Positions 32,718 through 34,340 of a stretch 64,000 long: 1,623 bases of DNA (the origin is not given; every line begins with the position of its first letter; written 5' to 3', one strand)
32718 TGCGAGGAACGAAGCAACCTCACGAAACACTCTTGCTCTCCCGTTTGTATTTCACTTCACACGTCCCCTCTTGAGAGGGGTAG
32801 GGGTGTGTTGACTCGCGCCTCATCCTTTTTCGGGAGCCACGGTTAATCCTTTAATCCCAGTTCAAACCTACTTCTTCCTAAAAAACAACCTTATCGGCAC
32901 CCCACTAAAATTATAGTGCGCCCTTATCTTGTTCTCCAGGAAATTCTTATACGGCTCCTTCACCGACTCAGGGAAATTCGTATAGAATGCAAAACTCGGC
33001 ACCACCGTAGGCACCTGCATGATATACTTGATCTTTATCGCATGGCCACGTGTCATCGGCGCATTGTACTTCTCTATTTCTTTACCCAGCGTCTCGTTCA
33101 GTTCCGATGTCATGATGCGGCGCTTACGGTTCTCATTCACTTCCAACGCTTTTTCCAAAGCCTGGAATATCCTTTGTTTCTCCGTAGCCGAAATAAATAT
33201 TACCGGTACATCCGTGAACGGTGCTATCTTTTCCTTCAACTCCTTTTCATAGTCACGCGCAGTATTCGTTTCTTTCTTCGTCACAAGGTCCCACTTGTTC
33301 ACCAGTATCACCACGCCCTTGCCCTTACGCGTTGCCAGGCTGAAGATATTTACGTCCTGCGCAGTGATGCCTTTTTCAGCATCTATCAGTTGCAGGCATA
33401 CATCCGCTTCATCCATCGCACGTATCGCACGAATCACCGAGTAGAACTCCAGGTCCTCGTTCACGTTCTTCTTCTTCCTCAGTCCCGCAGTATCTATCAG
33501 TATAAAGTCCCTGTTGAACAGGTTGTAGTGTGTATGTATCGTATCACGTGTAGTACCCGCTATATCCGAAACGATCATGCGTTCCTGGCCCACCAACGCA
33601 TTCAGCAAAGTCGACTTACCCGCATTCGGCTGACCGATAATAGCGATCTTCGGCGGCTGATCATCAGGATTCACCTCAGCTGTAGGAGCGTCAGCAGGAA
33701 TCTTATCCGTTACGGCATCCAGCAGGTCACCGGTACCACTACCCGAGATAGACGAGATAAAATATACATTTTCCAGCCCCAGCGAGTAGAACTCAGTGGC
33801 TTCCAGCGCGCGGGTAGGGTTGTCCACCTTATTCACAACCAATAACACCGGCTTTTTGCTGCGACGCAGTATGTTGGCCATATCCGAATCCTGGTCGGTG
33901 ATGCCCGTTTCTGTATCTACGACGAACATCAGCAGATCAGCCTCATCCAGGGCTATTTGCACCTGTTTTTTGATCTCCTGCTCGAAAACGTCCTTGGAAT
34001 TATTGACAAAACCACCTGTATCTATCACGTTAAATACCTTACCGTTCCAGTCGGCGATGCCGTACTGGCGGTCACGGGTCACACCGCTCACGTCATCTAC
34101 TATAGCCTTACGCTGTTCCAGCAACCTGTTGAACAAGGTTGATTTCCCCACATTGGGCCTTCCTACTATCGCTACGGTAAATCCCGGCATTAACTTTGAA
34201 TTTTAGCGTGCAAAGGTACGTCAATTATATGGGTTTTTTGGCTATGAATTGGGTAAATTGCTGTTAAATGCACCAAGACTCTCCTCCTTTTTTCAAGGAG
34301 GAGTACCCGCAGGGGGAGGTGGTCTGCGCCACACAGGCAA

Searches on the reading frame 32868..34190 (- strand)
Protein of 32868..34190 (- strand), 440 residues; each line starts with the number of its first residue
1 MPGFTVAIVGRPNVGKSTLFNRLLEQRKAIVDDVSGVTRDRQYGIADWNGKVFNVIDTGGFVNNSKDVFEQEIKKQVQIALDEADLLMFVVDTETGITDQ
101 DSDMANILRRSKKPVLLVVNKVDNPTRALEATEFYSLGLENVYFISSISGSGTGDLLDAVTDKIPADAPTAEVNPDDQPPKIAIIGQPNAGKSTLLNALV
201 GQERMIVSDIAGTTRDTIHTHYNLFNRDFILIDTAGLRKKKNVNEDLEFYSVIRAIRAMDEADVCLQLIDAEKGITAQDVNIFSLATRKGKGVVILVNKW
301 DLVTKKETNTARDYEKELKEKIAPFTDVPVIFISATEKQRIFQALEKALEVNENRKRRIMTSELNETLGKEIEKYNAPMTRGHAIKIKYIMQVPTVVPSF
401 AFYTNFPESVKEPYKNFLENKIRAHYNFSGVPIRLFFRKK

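Call 39: list_cluster_members(proteins=[P0001, P0048, P0043, window:32868-34190:-])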
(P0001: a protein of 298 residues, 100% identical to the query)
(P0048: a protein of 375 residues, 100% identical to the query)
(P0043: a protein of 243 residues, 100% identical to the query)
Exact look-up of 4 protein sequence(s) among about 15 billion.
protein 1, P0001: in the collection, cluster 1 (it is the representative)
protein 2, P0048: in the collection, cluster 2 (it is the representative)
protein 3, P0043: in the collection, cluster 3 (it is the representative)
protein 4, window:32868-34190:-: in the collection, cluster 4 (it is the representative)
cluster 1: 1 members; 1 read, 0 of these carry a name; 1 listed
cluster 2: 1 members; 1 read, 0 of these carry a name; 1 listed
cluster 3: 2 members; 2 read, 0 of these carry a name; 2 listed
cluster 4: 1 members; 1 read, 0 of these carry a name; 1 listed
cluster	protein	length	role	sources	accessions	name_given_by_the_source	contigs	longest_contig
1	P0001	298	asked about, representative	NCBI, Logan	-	-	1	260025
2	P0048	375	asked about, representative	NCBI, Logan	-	-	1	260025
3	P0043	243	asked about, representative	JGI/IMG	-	-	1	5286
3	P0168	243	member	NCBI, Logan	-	-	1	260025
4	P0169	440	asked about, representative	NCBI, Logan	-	-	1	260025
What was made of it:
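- Tried and rejected: The organism name could not be recovered (call 39).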

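Call 71: find_encoding_contigs(protein=window:32868-34190:-, flank=10000, max_places=6)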
Protein window:32868-34190:- (440 aa): 1 contig read that carries it; 1 place shown.
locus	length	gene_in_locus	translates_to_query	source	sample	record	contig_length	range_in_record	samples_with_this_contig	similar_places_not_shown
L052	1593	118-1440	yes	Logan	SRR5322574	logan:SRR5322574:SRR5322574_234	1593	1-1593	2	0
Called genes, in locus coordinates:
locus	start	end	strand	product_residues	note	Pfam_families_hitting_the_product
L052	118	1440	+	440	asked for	PF00009:GTP_EFTU, PF01926:MMR_HSR1, PF02421:FeoB_N, PF04548:AIG1, PF00009:GTP_EFTU, PF01926:MMR_HSR1, PF02421:FeoB_N, PF14714:KH_dom-like, +10 more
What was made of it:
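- On Genomic island acquired by horizontal transfer: The genome and metagenome scans were used up, and exact look-up of der returned only the same sample (call 71).
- Tried and rejected: Exact look-up of der returned only a 1.6-kb contig from the same sample (call 71).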
